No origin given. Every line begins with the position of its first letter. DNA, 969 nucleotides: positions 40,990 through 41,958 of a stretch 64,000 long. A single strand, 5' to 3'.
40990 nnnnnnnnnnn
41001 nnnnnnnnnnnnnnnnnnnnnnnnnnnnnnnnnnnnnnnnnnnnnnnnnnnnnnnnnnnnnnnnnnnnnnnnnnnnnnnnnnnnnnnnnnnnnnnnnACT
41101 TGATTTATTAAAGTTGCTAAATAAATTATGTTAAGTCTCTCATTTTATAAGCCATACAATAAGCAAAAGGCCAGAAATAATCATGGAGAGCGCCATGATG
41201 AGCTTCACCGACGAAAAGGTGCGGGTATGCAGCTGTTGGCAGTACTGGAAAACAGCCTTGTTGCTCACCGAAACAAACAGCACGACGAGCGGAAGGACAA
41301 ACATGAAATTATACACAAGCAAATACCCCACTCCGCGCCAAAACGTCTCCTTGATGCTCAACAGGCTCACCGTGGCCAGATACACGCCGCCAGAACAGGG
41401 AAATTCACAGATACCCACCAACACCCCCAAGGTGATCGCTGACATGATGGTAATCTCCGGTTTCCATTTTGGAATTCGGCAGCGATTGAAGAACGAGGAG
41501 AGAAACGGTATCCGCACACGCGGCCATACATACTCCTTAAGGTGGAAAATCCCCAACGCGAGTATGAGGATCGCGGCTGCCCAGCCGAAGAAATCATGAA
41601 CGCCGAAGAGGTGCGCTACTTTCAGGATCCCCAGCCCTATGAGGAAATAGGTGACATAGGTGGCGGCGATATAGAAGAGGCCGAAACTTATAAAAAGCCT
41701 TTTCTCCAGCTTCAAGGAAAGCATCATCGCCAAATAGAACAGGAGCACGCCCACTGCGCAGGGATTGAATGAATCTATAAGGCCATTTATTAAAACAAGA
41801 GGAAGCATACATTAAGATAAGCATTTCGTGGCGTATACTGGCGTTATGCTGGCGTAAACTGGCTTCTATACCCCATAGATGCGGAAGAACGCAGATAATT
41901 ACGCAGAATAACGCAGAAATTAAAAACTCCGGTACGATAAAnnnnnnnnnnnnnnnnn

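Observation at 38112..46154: Eight-gene minus-strand copper and thiol-redox island with unusual HMA fusions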

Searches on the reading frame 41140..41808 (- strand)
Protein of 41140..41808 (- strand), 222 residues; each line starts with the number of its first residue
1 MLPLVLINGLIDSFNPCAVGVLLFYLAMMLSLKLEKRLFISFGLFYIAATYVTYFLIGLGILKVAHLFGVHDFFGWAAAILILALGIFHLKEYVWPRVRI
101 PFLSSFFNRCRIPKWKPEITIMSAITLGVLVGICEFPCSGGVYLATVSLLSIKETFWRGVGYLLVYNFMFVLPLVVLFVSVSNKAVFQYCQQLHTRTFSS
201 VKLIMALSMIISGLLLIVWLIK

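Call 3: search_protein_families(library=pfam, proteins=[window:41140-41808:-], max_evalue=0.01)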
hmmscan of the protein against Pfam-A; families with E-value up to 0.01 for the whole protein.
window:41140-41808:- (222 aa): 1 family
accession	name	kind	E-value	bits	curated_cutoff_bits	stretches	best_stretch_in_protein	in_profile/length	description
PF11139.14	SfLAP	-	0.00034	20.6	35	1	5-216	1-207/213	Sap, sulfolipid-1-addressing protein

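Call 4: search_protein_families(library=ncbifam, proteins=[window:41140-41808:-], max_evalue=0.01)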
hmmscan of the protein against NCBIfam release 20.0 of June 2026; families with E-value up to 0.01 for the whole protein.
window:41140-41808:- (222 aa): 0 families

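Call 26: search_protein_families(library=pfam, proteins=[window:41140-41808:-], max_evalue=1)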
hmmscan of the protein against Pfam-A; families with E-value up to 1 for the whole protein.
window:41140-41808:- (222 aa): 1 family
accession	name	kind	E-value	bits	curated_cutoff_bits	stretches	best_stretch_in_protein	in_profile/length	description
PF11139.14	SfLAP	-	0.00034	20.6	35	1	5-216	1-207/213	Sap, sulfolipid-1-addressing protein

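Call 27: find_homologous_proteins(query=window:41140-41808:-, max_evalue=0.001)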
Query window:41140-41808:- (222 aa): 413 proteins with E <= 0.001 among 1946 candidates; the best 120 are listed.
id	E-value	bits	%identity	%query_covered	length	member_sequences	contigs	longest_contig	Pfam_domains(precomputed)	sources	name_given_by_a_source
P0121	3.5e-135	467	97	100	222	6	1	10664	-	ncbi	-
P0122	2.2e-105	370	74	100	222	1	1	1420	-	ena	-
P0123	1.1e-104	368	76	100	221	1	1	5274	-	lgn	-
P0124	6.5e-104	365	71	100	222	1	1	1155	-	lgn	-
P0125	1.7e-103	364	75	100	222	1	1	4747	-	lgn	-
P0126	3.2e-101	356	73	100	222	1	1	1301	PF11139.15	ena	-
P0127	4.1e-101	356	71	100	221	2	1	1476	-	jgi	jgi:cytochrome c biogenesis protein CcdA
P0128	5.2e-101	355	70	100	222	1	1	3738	-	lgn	-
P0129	6.9e-101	355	71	96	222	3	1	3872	-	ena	-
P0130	3.6e-100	353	70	100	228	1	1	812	-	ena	-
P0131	1.1e-99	351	70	100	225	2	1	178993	-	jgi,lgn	jgi:cytochrome c biogenesis protein CcdA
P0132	2.1e-99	350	68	100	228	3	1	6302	PF11139.15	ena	-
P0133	2.2e-99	350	70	100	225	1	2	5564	-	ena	-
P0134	8.2e-99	348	67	100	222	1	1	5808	-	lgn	-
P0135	1.3e-98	348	71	100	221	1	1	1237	-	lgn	-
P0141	8.4e-98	345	70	100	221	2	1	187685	PF11139.15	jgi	jgi:cytochrome c biogenesis protein CcdA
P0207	4.1e-75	271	54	95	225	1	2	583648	-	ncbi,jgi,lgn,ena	-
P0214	1.2e-73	266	56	100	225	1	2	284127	-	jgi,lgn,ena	-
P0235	3.6e-56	209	48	91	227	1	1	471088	PF02683.23,PF11139.15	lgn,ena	-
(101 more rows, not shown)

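Call 31: search_solved_structures(query=A2, max_evalue=10, show_alignments=2)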
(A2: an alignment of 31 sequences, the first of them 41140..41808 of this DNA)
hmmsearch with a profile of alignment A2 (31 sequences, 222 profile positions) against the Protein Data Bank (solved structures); distinct sequences matched with E-value up to 10: 0.

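Call 33: search_protein_families(library=pfam, alignment_id=A2, max_evalue=0.01)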
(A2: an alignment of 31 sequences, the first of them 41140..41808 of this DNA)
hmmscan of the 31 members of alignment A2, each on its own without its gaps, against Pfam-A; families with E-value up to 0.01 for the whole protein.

A. member 1, window:41140-41808:- (222 aa): 1 family
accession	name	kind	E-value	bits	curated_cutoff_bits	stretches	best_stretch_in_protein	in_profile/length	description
PF11139.14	SfLAP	-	0.00034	20.6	35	1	5-216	1-207/213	Sap, sulfolipid-1-addressing protein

B. families by the number of members that match (of 31 scanned): 2 families
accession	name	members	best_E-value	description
PF11139.14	SfLAP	19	1e-08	Sap, sulfolipid-1-addressing protein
PF02683.22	DsbD_TM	9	2e-06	Cytochrome C biogenesis protein transmembrane domain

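Call 44: find_encoding_contigs(protein=P0141, flank=9000, max_places=3)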
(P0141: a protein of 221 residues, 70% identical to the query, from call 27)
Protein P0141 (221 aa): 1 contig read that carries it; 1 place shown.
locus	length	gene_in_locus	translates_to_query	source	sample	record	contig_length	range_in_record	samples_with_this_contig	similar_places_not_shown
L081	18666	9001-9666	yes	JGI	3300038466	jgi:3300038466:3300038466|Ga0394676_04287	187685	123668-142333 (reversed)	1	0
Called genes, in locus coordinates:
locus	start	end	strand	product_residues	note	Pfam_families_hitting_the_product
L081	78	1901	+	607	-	PF25954:Beta-barrel_RND_2 (faint), PF25881:HH_YBHG (faint), PF25967:RND-MFP_C (weak)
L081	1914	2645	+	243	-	PF02463:SMC_N (weak), PF00005:ABC_tran, PF13304:AAA_21 (faint)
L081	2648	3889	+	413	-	PF12704:MacB_PCD, PF02687:FtsX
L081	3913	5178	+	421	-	PF12704:MacB_PCD, PF02687:FtsX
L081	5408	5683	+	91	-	PF02583:Trns_repr_metal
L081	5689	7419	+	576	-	PF00403:HMA, PF02683:DsbD_TM, PF13386:DsbD_2, PF13473:Cupredoxin_1 (weak)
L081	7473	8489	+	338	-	PF00403:HMA, PF13462:Thioredoxin_4, PF01323:DSBA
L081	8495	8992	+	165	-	PF07610:DUF1573, PF22544:HYDIN_VesB_CFA65-like_Ig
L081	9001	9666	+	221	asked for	PF11139:SfLAP (faint)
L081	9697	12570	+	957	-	PF00403:HMA, PF08282:Hydrolase_3 (faint), PF00403:HMA, PF00122:E1-E2_ATPase, PF00702:Hydrolase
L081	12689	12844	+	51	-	-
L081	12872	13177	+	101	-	-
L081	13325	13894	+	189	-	PF13473:Cupredoxin_1 (faint)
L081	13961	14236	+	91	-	-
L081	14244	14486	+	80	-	PF09851:SHOCT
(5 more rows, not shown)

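Call 45: find_encoding_contigs(protein=P0131, flank=9000, max_places=3)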
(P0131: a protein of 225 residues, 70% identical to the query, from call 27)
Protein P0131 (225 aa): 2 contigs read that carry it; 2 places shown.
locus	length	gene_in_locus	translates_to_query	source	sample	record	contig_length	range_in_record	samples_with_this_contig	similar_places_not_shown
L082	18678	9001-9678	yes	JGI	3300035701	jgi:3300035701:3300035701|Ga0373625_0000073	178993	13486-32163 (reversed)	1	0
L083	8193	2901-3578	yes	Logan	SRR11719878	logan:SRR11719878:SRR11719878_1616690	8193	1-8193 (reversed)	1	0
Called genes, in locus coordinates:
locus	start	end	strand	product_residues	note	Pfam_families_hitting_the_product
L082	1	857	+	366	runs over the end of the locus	-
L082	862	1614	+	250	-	PF02535:Zip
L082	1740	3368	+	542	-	PF25990:Beta-barrel_YknX (faint), PF25881:HH_YBHG (faint), PF25954:Beta-barrel_RND_2 (faint), PF25967:RND-MFP_C, PF25975:CzcB_C (weak), PF25989:YknX_C (weak)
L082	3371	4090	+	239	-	PF00005:ABC_tran, PF02463:SMC_N (faint), PF13304:AAA_21 (faint)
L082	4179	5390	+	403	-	PF12704:MacB_PCD, PF02687:FtsX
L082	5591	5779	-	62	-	PF23477:zf_Tbcl_2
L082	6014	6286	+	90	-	PF02583:Trns_repr_metal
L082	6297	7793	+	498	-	PF00403:HMA, PF02683:DsbD_TM, PF13386:DsbD_2, PF13473:Cupredoxin_1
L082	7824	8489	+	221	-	PF13462:Thioredoxin_4, PF01323:DSBA, PF13098:Thioredoxin_2 (faint)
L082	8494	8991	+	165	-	PF07610:DUF1573, PF22544:HYDIN_VesB_CFA65-like_Ig (weak)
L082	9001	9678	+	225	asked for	-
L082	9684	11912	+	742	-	PF00403:HMA, PF00122:E1-E2_ATPase, PF00702:Hydrolase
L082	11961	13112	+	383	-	PF00266:Aminotran_5, PF01212:Beta_elim_lyase (weak), PF01041:DegT_DnrJ_EryC1 (weak)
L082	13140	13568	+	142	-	PF01592:NifU_N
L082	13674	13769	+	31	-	-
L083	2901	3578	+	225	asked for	-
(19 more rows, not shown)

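Call 46: find_encoding_contigs(protein=P0207, flank=6000, max_places=2)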
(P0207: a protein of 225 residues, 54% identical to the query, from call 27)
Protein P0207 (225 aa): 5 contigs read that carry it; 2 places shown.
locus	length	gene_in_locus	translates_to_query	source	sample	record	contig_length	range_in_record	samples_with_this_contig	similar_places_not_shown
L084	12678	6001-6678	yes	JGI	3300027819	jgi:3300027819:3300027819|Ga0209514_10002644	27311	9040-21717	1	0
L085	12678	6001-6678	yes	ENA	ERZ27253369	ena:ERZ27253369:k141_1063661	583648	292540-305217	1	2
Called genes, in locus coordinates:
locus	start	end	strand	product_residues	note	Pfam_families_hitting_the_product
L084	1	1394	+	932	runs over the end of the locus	PF00317:Ribonuc_red_lgN, PF02867:Ribonuc_red_lgC, PF12637:TSCPD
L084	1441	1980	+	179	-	-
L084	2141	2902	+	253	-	PF01553:Acyltransferase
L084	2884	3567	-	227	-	PF01923:Cob_adeno_trans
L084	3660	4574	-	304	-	PF00413:Peptidase_M10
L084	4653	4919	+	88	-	PF02583:Trns_repr_metal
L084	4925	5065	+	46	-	-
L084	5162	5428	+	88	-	PF18926:DUF5676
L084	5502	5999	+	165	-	PF07610:DUF1573, PF22544:HYDIN_VesB_CFA65-like_Ig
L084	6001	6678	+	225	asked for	-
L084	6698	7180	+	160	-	-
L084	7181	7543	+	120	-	PF13473:Cupredoxin_1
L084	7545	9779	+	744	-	PF00403:HMA, PF00122:E1-E2_ATPase, PF00702:Hydrolase, PF08282:Hydrolase_3 (weak)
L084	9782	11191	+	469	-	PF13386:DsbD_2, PF13473:Cupredoxin_1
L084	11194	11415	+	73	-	PF00403:HMA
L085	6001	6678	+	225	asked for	-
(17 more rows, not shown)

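Call 47: find_encoding_contigs(protein=P0214, flank=6000, max_places=2)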
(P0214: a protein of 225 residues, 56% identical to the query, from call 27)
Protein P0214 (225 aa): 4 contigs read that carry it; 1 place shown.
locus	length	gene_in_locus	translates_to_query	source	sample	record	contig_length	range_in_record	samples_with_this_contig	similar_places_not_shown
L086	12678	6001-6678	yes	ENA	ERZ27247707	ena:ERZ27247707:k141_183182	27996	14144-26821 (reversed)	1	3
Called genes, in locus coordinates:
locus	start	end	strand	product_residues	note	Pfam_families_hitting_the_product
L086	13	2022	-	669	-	PF00723:Glyco_hydro_15, PF22422:MGH1-like_GH (faint)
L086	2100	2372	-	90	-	-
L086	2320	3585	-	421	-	PF03065:Glyco_hydro_57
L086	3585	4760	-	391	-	PF08323:Glyco_transf_5, PF20706:GT4-conflict, PF13439:Glyco_transf_4, PF13579:Glyco_trans_4_4, PF00534:Glycos_transf_1, PF13692:Glyco_trans_1_4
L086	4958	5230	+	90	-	PF02583:Trns_repr_metal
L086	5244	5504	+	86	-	-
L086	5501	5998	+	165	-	PF07610:DUF1573, PF22544:HYDIN_VesB_CFA65-like_Ig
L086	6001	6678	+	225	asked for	-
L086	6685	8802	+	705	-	PF19335:HMBD, PF00122:E1-E2_ATPase, PF00702:Hydrolase, PF12710:HAD (faint), PF08282:Hydrolase_3 (faint)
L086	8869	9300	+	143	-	-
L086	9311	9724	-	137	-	PF01850:PIN, PF13470:PIN_3 (weak)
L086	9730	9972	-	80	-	-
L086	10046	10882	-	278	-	-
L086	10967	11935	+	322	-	PF00890:FAD_binding_2 (faint), PF01266:DAO (faint), PF03486:HI0933_like (faint), PF07992:Pyr_redox_2, PF13738:Pyr_redox_3, PF00070:Pyr_redox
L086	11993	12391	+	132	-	PF00072:Response_reg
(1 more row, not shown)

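Call 48: find_encoding_contigs(protein=P0235, flank=6000, max_places=2)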
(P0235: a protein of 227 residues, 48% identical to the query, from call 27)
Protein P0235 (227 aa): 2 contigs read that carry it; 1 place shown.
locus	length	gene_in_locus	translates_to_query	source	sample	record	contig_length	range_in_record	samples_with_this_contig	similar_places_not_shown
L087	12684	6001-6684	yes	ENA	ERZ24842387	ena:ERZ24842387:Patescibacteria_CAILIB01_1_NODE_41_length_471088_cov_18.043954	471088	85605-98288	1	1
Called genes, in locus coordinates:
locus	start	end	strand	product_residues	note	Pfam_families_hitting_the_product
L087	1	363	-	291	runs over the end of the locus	PF00005:ABC_tran, PF13304:AAA_21, PF13732:DrrA1-3_C (faint)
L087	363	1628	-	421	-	PF12679:ABC2_membrane_2, PF12698:ABC2_membrane_3, PF12730:ABC2_membrane_4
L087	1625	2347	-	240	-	PF13555:AAA_29 (faint), PF00005:ABC_tran, PF13304:AAA_21 (weak)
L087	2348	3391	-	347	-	-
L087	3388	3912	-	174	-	PF04229:GrpB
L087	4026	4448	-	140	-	-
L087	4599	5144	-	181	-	-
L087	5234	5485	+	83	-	PF02583:Trns_repr_metal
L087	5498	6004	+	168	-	PF22544:HYDIN_VesB_CFA65-like_Ig, PF07610:DUF1573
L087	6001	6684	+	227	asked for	PF02683:DsbD_TM (weak), PF11139:SfLAP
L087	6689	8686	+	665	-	PF00122:E1-E2_ATPase, PF00702:Hydrolase, PF08282:Hydrolase_3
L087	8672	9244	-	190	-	PF03575:Peptidase_S51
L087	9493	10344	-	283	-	PF02498:Bro-N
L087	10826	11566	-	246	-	PF00471:Ribosomal_L33 (weak)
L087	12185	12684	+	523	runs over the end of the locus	-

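Call 68: predict_structure(alignment_id=A2)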
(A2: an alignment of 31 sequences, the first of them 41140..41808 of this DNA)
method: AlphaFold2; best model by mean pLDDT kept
length: 222 residues; sequences in the alignment: 31
mean_pLDDT: 81.3   pTM: 0.77
mean pLDDT of the five models: 81.3, 77.8, 77.6, 75.7, 72.5
residues with pLDDT >= 90: 25; 70-90: 172; 50-70: 25; < 50: 0
segments of 3 or more residues with pLDDT < 50: none
pLDDT, mean of each block of 10 residues (from residue 1): 87 78 78 78 89 90 81 80 85 77 65 60 84 75 84 88 92 87 81 80 84 85 83
secondary structure, 60 per line:
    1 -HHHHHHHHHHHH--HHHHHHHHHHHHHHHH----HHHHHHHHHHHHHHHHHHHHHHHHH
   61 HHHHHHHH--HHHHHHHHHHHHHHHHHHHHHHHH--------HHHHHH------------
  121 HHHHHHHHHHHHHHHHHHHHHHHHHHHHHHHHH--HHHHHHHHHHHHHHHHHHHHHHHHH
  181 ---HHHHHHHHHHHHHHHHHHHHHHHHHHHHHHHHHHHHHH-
elements in order: H2-13 H16-31 H36-68 H71-94 H103-108 H121-153 H156-180 H184-221

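Call 70: fold_search(model_id=the predicted structure, library=pdb)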
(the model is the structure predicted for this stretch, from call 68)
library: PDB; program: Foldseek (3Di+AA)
matches with E <= 10: 245; with E <= 0.001: 0
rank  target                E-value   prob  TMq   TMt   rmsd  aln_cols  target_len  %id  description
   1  5vkv_MODEL_1_A        2.6e-02  0.99  0.42  0.41   8.6       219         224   19  Solution NMR structure of the membrane electron transporter CcdA (released 2018-01-31)
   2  5tsa                  1.5e-01  0.25  0.21  0.20  21.9       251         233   12  Crystal structure of the Zrt-/Irt-like protein from Bordetella bronchiseptica with bound Zn2+ (released 2017-09-20)
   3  5tsb                  2.2e-01  0.23  0.23  0.23  20.0       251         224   14  Crystal structure of the Zrt-/Irt-like protein from Bordetella bronchiseptica with bound Cd2+ (released 2017-09-20)
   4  6pgi                  2.2e-01  0.21  0.21  0.21  21.7       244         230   13  Asymmetric functions of a binuclear metal cluster within the transport pathway of the ZIP transition metal transporters (released 2019-12-11)
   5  7z6m                  2.8e-01  0.18  0.21  0.20  21.4       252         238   13  Crystal structure of Zn2+-transporter BbZIP in a cadmium bound state (released 2022-08-10)
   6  8jsx                  3.3e-01  0.63  0.32  0.22   8.9       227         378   16  VMAT2 complex with noradrenaline in lumen-facing state (released 2024-05-08)
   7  7b0k                  3.7e-01  0.11  0.16  0.15  19.9       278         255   14  Streptococcus pneumoniae LicB bound to choline (released 2022-03-16)
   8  8tgn_A                4.4e-01  0.69  0.34  0.24   8.3       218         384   15  VMAT1 dimer with serotonin and reserpine (released 2024-03-20)
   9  4gby                  4.6e-01  0.47  0.32  0.20  10.1       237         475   16  The structure of the MFS (major facilitator superfamily) proton:xylose symporter XylE bound to D-xylose (released 2012-10-17)
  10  9l0b_A                5.3e-01  0.75  0.37  0.24   8.3       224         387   12  structure of MCT2-embigin complex (released 2025-12-24)
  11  6vbg_A                6.1e-01  0.14  0.20  0.13  19.3       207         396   15  Lactose permease complex with thiodigalactoside and nanobody 9043 (released 2020-11-25)
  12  8jta                  7.0e-01  0.28  0.28  0.18  15.0       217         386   12  Human VMAT2 complex with tetrabenazine (released 2023-11-29)
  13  9kq8                  7.3e-01  0.44  0.32  0.23   8.8       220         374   14  Cryo-EM structure of human VMAT2 in complex with valbenazine (released 2025-01-15)
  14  7z6n_A                7.3e-01  0.10  0.20  0.17  20.7       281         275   14  Crystal structure of Zn2+-transporter BbZIP in a metal-stripped state (released 2022-08-10)
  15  6lyy_A                7.7e-01  0.60  0.35  0.25   7.9       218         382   14  Cryo-EM structure of the human MCT1/Basigin-2 complex in the presence of anti-cancer drug candidate AZD3965 in the out (released 2020-12-23)
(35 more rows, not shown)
